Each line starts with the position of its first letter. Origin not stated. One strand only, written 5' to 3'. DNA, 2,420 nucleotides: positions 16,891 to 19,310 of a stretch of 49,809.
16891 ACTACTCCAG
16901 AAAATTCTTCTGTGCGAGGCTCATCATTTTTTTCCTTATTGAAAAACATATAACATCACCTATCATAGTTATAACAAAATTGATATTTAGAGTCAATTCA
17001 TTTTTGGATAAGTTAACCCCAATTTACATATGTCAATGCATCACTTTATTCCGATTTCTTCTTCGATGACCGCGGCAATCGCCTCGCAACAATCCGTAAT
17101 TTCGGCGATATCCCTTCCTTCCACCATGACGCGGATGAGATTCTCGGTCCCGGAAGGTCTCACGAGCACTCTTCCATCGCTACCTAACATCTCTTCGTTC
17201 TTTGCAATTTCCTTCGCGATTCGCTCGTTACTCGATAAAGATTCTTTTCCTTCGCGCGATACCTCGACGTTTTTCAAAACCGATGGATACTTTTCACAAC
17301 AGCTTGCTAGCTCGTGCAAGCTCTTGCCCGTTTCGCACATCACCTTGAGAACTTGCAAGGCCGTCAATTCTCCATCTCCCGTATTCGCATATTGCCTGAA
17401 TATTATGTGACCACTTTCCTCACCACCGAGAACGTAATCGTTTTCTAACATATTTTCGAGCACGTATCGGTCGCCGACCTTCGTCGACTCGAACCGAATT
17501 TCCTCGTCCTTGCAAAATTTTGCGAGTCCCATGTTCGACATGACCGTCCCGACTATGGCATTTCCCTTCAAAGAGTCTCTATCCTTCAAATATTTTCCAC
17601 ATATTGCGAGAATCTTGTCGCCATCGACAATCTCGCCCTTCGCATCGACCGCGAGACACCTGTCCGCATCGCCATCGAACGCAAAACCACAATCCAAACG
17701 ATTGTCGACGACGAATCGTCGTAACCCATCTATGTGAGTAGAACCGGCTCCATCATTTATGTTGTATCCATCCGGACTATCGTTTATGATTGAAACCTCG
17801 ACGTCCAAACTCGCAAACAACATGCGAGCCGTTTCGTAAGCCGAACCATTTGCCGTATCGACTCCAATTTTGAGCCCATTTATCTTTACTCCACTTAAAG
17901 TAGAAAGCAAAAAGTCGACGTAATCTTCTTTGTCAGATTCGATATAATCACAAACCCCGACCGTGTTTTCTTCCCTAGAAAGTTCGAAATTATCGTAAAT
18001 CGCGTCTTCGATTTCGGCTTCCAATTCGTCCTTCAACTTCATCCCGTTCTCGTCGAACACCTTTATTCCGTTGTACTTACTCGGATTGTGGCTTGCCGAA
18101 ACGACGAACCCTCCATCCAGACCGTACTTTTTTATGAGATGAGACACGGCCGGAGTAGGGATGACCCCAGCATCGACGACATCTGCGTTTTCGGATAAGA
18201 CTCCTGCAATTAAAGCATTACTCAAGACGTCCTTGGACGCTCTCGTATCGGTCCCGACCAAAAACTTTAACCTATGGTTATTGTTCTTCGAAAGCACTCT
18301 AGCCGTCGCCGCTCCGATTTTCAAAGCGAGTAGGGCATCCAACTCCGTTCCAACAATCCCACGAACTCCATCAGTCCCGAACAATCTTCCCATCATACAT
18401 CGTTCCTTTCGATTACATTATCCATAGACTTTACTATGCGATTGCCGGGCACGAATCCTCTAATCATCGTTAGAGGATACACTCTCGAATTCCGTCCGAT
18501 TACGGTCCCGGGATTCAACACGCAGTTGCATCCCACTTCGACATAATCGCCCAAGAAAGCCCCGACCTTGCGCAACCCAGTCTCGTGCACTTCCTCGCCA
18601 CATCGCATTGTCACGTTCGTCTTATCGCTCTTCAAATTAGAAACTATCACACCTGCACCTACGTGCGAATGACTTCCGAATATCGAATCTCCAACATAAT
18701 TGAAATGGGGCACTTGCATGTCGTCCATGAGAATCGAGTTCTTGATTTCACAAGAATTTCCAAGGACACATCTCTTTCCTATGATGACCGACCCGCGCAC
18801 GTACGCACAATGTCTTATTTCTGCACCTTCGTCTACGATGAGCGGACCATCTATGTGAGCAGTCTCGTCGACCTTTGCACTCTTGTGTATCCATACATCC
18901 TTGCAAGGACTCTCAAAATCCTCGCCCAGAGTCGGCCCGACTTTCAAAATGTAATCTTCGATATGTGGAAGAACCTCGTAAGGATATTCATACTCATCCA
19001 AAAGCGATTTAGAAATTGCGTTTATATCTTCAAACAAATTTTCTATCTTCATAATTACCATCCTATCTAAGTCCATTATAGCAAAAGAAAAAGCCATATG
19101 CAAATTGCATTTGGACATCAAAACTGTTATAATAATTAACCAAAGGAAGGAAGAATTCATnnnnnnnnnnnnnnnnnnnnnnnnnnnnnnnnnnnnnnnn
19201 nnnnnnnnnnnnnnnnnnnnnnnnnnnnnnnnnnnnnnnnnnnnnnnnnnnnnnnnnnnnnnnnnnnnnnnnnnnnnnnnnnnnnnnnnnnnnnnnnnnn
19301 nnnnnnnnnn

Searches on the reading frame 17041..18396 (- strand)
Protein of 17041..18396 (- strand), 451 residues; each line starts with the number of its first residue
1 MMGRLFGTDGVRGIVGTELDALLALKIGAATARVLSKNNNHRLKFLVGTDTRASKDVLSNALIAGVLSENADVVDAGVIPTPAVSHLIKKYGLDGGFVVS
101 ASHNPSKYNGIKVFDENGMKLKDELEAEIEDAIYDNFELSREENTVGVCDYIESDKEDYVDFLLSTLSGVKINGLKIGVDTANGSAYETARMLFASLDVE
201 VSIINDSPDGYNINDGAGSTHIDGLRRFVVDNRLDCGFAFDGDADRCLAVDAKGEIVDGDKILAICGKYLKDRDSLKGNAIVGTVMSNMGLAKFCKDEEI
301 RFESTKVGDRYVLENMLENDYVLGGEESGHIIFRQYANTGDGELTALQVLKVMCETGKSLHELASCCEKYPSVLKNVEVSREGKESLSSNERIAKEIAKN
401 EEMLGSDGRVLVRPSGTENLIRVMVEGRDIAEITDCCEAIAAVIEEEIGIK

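Call 74: search_protein_families(library=pfam, proteins=[window:17041-18396:-], max_evalue=0.001)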
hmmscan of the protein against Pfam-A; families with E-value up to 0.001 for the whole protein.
window:17041-18396:- (451 aa): 4 families
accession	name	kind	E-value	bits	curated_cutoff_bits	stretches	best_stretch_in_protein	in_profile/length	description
PF02878.22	PGM_PMM_I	-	2e-41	141.3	22.5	1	4-134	2-132/138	Phosphoglucomutase/phosphomannomutase, alpha/beta/alpha domain I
PF02880.22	PGM_PMM_III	-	3.4e-38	130.7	20.7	1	258-370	1-115/115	Phosphoglucomutase/phosphomannomutase, alpha/beta/alpha domain III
PF00408.26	PGM_PMM_IV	-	1.6e-17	63.8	23.1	1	374-442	1-67/68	Phosphoglucomutase/phosphomannomutase, C-terminal domain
PF02879.22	PGM_PMM_II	-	1.1e-11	45.6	29.3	1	157-254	1-103/103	Phosphoglucomutase/phosphomannomutase, alpha/beta/alpha domain II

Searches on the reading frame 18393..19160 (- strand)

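Call 74: search_protein_families(library=pfam, proteins=[window:18393-19160:-], max_evalue=0.001)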
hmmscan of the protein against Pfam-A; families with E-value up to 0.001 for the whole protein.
window:18393-19160:- (255 aa): 5 families
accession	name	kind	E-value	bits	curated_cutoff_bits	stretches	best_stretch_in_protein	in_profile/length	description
PF00132.30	Hexapep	-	2.8e-14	52.5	27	2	201-235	2-36/36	Bacterial transferase hexapeptide (six repeats)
PF25084.1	LbH_EIF2B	-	6.5e-14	52.3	54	1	89-175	4-89/105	EIF2B subunit epsilon LbH domain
PF07959.18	Fucose_pyrophosphorylase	-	0.00013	21.4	34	0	136-185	284-333/418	Fucose pyrophosphorylase domain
PF21711.3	DCTN5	-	0.00017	21.7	40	0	110-155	99-145/182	Dynactin subunit 5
PF24894.1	Hexapep_GlmU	-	0.00023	21.7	23.3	0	126-180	20-73/104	GlmU-like, C-terminal hexapeptide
